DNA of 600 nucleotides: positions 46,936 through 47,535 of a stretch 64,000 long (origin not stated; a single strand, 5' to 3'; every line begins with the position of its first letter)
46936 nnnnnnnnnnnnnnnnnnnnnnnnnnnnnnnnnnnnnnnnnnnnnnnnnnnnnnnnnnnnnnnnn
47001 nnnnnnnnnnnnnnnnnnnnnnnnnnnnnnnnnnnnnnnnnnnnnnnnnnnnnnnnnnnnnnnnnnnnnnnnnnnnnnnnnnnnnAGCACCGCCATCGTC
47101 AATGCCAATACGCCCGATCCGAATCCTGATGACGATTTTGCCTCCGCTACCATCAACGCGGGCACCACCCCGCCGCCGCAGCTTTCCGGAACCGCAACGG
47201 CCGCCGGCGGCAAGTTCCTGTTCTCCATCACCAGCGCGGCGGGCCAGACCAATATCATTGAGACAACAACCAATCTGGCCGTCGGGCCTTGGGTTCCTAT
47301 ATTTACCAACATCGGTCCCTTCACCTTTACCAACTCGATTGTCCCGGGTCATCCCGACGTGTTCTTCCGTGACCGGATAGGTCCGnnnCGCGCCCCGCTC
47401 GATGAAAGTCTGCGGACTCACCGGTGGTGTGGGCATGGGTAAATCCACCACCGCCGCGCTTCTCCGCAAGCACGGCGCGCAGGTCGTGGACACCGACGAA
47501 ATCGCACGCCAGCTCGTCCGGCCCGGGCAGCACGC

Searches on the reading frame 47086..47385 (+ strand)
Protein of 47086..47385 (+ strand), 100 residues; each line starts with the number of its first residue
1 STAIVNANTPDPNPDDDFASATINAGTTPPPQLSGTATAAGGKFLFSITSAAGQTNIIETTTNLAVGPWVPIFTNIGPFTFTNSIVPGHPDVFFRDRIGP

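Call 63: predict_structure(alignment_id=A5)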
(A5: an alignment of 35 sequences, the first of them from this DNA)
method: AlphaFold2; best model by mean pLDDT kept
length: 100 residues; sequences in the alignment: 35
mean_pLDDT: 76.5   pTM: 0.59
mean pLDDT of the five models: 76.5, 72.8, 72.8, 70.6, 69.1
residues with pLDDT >= 90: 19; 70-90: 43; 50-70: 36; < 50: 2
segments of 3 or more residues with pLDDT < 50: none
pLDDT, mean of each block of 10 residues (from residue 1): 57 61 63 67 80 90 89 92 79 87
secondary structure, 60 per line:
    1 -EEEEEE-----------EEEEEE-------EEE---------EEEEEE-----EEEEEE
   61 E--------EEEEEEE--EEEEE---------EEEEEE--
elements in order: E2-7 E19-24 E32-34 E44-49 E55-61 E70-76 E79-83 E93-98

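Call 65: fold_search(model_id=the predicted structure, library=pdb)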
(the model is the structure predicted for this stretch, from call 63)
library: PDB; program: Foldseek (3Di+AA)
matches with E <= 10: 691; with E <= 0.001: 0
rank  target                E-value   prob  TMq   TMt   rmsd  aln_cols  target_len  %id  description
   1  3grw_A                6.5e-02  0.47  0.28  0.16  12.3        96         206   14  FGFR3 in complex with a Fab (released 2009-05-05)
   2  2crm_MODEL_1_A        8.5e-02  0.97  0.44  0.38   4.5        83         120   16  Solution structure of the forth FNIII domain of human (released 2005-11-20)
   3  7skp_A                1.3e-01  0.89  0.35  0.45   5.7        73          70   12  De novo synthetic protein DIG14 (tetragonal space group) (released 2022-10-12)
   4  4bk8                  1.4e-01  0.97  0.44  0.37   9.9        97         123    9  Superoxide reductase (Neelaredoxin) from Ignicoccus hospitalis (released 2014-04-02)
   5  7skp_B                1.4e-01  0.92  0.37  0.45   5.5        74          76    9  De novo synthetic protein DIG14 (tetragonal space group) (released 2022-10-12)
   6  4lpv_B                1.5e-01  0.98  0.45  0.47   3.7        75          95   20  Crystal structure of TENCON variant P41BR3-42 (released 2014-01-29)
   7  4brj                  1.5e-01  0.97  0.44  0.37  10.0        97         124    8  Superoxide reductase (Neelaredoxin) from Ignicoccus hospitalis T24K (released 2014-06-11)
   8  5g56                  1.7e-01  0.99  0.53  0.09   8.8        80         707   20  THE TETRA-MODULAR CELLULOSOMAL ARABINOXYLANASE CtXyl5A STRUCTURE AS REVEALED BY X-RAY CRYSTALLOGRAPHY (released 2016-06-29)
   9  4lpx                  1.7e-01  0.98  0.46  0.47   3.5        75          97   20  Crystal structure of TENCON variant D4 (released 2014-01-29)
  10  9jzp_A                1.9e-01  0.93  0.37  0.16   5.6        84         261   14  Crystal structure of Nir2 C-terminal domain (released 2025-10-15)
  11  7n69_B                2.1e-01  0.80  0.37  0.19   7.1        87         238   13  Pre-fusion state 2 of EEEV with localized reconstruction (released 2022-06-22)
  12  4lpw_A                2.6e-01  0.99  0.50  0.53   3.3        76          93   20  Crystal structure of TENCON variant A6 (released 2014-01-29)
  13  4lpu_A                2.6e-01  0.96  0.47  0.49   3.3        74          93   16  Crystal structure of TENCON variant P40AR2-32R2 (released 2014-01-29)
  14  9jz1_A                2.6e-01  0.95  0.41  0.20   4.5        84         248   14  Crystal structure of Nir2 C-terminal domain in complex with phosphate (released 2025-10-15)
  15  9jtz_C                2.6e-01  0.90  0.37  0.17   5.7        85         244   14  Crystal structure of Nir2 C-terminal domain in complex with phosphatidic acid (released 2025-10-15)
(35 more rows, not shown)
